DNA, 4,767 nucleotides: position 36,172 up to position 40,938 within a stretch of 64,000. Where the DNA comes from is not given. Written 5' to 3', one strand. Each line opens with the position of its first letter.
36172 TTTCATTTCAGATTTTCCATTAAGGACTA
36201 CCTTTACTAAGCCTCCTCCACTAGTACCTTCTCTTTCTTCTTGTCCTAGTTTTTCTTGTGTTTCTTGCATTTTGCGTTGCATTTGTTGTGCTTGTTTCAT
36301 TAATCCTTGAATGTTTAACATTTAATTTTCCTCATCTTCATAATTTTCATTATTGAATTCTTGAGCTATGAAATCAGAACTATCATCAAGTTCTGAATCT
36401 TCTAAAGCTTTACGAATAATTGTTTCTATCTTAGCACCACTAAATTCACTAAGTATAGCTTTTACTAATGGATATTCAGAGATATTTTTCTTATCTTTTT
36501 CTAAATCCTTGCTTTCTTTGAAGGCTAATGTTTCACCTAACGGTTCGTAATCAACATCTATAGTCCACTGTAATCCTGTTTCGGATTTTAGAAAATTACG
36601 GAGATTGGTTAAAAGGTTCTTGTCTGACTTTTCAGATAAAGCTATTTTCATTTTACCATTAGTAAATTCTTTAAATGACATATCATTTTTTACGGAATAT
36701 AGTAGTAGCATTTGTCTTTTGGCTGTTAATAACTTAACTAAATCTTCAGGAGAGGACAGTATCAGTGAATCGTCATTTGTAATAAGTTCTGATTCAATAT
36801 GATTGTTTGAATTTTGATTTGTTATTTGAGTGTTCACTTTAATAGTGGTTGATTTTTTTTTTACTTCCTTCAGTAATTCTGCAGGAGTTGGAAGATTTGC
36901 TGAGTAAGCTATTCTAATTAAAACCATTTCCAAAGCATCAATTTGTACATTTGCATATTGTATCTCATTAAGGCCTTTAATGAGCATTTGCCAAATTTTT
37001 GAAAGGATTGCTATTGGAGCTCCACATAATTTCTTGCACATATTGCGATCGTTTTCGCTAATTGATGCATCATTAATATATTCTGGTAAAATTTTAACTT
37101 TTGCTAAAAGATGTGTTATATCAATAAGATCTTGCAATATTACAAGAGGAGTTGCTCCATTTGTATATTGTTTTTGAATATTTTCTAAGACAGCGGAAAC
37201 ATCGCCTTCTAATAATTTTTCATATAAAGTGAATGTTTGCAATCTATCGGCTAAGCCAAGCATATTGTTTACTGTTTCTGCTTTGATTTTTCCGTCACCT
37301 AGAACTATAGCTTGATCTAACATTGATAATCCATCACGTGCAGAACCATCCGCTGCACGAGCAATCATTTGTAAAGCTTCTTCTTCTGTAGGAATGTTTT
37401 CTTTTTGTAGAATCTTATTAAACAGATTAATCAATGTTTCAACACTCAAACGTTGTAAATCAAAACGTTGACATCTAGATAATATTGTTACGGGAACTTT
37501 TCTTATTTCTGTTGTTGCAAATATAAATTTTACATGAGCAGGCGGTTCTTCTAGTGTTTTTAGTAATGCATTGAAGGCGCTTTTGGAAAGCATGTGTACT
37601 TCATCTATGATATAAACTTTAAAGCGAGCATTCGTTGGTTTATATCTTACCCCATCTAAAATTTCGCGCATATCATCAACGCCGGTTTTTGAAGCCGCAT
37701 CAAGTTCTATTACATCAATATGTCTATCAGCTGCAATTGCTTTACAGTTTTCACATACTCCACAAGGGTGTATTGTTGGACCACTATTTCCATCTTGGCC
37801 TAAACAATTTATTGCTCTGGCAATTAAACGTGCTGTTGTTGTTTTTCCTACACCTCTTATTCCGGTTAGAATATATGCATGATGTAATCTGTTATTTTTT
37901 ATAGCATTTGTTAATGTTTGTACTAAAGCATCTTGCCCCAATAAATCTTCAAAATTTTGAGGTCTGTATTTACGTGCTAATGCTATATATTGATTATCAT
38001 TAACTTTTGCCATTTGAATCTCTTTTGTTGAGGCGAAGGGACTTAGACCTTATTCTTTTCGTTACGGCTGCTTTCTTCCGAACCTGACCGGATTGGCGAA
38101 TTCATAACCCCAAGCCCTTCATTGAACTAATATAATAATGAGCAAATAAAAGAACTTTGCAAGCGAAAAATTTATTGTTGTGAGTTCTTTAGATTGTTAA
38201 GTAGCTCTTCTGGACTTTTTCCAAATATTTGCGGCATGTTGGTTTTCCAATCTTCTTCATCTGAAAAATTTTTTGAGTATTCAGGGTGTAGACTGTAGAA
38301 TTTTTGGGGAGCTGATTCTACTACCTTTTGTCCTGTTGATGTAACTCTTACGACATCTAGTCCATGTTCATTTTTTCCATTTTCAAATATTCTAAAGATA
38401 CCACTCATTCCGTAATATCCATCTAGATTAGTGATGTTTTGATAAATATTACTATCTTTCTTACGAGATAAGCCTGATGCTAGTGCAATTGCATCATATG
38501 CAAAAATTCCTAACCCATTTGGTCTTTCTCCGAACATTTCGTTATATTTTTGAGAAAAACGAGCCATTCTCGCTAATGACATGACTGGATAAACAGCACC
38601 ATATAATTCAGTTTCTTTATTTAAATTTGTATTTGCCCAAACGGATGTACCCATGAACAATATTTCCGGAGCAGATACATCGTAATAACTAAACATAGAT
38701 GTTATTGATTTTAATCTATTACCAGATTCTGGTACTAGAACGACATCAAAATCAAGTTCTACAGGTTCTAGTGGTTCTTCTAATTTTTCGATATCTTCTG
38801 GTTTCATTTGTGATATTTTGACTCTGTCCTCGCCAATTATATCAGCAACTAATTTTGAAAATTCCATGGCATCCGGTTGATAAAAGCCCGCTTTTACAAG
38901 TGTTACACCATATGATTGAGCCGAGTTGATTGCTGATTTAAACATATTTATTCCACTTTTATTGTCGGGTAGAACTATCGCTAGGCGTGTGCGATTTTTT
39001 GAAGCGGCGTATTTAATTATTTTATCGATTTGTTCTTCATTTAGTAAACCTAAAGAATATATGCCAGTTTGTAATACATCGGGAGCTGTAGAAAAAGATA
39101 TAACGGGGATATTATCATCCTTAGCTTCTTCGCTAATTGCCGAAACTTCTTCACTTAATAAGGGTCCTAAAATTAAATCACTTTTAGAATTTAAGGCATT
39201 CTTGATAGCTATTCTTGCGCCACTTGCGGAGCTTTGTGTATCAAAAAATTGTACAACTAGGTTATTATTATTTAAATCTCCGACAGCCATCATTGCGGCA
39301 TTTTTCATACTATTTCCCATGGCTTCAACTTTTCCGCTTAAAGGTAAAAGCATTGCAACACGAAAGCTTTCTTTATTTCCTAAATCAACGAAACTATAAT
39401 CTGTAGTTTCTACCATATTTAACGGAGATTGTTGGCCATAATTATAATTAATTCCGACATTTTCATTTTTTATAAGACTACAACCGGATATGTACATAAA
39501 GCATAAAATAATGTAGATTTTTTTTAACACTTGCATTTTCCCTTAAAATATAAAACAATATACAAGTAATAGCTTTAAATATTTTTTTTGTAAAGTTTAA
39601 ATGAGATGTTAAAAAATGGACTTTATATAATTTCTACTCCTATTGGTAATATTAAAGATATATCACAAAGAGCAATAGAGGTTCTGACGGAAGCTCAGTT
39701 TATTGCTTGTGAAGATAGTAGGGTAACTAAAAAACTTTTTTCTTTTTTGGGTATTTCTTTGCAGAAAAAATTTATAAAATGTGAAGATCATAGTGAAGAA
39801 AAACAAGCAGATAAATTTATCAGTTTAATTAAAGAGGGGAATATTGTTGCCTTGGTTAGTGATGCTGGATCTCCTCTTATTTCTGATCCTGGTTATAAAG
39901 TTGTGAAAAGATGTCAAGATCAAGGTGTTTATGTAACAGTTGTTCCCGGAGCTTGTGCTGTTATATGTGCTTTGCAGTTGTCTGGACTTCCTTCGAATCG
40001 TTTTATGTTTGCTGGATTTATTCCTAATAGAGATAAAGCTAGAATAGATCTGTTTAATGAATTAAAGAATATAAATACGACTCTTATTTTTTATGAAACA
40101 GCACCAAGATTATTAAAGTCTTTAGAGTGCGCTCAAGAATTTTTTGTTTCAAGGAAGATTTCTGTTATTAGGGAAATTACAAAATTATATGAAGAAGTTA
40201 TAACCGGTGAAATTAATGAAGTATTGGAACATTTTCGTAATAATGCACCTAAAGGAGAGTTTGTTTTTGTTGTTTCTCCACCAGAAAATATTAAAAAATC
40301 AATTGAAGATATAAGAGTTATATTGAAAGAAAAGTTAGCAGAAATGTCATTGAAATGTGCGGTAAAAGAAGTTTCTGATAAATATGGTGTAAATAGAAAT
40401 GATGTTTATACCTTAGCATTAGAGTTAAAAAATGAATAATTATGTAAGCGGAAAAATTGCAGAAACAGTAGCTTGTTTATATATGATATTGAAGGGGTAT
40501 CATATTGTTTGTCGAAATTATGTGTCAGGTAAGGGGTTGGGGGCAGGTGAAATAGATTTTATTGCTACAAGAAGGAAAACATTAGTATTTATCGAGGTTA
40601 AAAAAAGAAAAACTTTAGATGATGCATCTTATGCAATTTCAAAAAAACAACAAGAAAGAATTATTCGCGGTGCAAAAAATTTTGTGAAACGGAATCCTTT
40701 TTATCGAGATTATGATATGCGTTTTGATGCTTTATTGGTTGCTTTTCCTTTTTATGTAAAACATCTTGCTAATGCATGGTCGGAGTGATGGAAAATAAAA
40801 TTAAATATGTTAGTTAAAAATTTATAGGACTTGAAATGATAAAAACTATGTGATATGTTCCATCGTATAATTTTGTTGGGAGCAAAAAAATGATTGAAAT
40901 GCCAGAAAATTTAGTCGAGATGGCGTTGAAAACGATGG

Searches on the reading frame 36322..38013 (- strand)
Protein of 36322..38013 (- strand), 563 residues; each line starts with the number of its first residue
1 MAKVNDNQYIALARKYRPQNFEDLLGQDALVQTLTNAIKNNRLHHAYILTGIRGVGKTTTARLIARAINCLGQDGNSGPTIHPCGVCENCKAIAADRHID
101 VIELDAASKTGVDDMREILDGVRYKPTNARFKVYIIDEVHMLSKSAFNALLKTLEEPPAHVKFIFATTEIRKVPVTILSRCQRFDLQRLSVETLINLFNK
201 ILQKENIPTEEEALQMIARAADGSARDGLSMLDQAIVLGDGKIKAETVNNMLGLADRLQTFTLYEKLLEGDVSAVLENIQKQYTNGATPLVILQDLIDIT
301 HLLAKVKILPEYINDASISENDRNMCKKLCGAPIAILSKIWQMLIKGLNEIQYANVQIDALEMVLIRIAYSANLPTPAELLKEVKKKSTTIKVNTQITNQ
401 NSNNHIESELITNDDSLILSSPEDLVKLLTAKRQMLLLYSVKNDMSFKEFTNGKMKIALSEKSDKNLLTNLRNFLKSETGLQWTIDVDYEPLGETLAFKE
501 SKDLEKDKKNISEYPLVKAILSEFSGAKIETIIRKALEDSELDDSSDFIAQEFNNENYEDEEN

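Call 48: search_protein_families(library=pfam, proteins=[window:36322-38013:-], max_evalue=0.00001)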
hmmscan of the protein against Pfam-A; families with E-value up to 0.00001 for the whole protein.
window:36322-38013:- (563 aa): 8 families
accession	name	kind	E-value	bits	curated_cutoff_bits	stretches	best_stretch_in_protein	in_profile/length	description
PF13177.12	DNA_pol3_delta2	-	3.4e-42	144.6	27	1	27-189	2-160/161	DNA polymerase III, delta subunit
PF12169.13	DNA_pol3_gamma3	-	4.4e-38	130.7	24.4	1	243-383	1-142/143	DNA polymerase III subunits gamma and tau domain III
PF12362.13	DUF3646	-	4.1e-21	75.8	30.2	1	421-532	3-114/114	DNA polymerase III gamma and tau subunits C terminal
PF22608.2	DNAX_ATPase_lid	-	1.9e-19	69.6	27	1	198-241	6-49/49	DNA polymerase III clamp loader subunit, ATPase lid domain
PF00004.35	AAA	-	3.6e-11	44.1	21.2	1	48-184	2-126/131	ATPase family associated with various cellular activities (AAA)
PF13401.12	AAA_22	-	3.7e-07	31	27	0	47-168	8-123/130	AAA domain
PF05496.18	RuvB_N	-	2.1e-06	28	27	0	17-82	2-70/159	Holliday junction DNA helicase RuvB P-loop domain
PF13604.12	AAA_30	-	6.8e-06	26.4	27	0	46-163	20-121/191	AAA domain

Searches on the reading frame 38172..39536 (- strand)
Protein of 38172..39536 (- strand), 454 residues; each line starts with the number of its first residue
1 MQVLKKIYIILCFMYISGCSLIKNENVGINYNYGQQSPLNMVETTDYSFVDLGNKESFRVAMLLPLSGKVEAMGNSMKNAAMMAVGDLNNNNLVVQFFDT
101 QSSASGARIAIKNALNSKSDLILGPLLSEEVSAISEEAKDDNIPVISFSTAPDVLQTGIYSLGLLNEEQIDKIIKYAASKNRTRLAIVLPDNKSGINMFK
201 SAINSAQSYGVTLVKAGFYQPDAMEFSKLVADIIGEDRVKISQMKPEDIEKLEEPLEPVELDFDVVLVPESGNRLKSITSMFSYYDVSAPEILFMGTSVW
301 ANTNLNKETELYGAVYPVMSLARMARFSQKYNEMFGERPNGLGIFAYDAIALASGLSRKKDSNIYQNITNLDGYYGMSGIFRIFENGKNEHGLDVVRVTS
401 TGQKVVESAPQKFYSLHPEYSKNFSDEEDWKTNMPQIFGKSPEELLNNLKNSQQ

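Call 48: search_protein_families(library=pfam, proteins=[window:38172-39536:-], max_evalue=0.00001)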
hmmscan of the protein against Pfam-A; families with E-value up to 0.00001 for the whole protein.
window:38172-39536:- (454 aa): 4 families
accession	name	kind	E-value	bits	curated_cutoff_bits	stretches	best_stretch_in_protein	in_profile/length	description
PF13458.12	Peripla_BP_6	-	2.9e-28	99.9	31.7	1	59-402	3-342/343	Periplasmic binding protein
PF04348.19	LppC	-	2.7e-13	49.8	28.8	1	55-316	216-480/563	LppC putative lipoprotein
PF01094.35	ANF_receptor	-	1.7e-08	34.3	25.4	1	78-299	3-214/353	Receptor family ligand binding region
PF13407.12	Peripla_BP_4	-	3.9e-06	27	35.1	0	75-158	14-95/258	Periplasmic binding protein domain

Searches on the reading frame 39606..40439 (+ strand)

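Call 48: search_protein_families(library=pfam, proteins=[window:39606-40439:+], max_evalue=0.00001)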
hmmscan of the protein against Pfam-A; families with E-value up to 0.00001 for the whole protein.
window:39606-40439:+ (277 aa): 2 families
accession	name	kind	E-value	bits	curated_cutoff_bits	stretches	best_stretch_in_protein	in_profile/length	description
PF00590.25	TP_methylase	-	2.4e-25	90.2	27.8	1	6-206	2-211/212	Tetrapyrrole (Corrin/Porphyrin) Methylases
PF23016.2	RsmI_C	-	3.3e-10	40.1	27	1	234-275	5-46/46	RsmI C-terminal HTH domain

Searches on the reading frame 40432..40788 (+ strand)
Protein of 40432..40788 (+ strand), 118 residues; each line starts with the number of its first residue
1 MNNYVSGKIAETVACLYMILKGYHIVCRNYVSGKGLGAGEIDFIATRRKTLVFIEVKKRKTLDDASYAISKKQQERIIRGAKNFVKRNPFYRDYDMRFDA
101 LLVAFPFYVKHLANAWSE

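Call 48: search_protein_families(library=pfam, proteins=[window:40432-40788:+], max_evalue=0.00001)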
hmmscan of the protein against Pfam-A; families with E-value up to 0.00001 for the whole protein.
window:40432-40788:+ (118 aa): 1 family
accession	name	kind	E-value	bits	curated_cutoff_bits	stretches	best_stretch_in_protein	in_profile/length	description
PF02021.23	UPF0102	-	9.8e-19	67.9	23.6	1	10-103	1-80/80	Uncharacterised protein family UPF0102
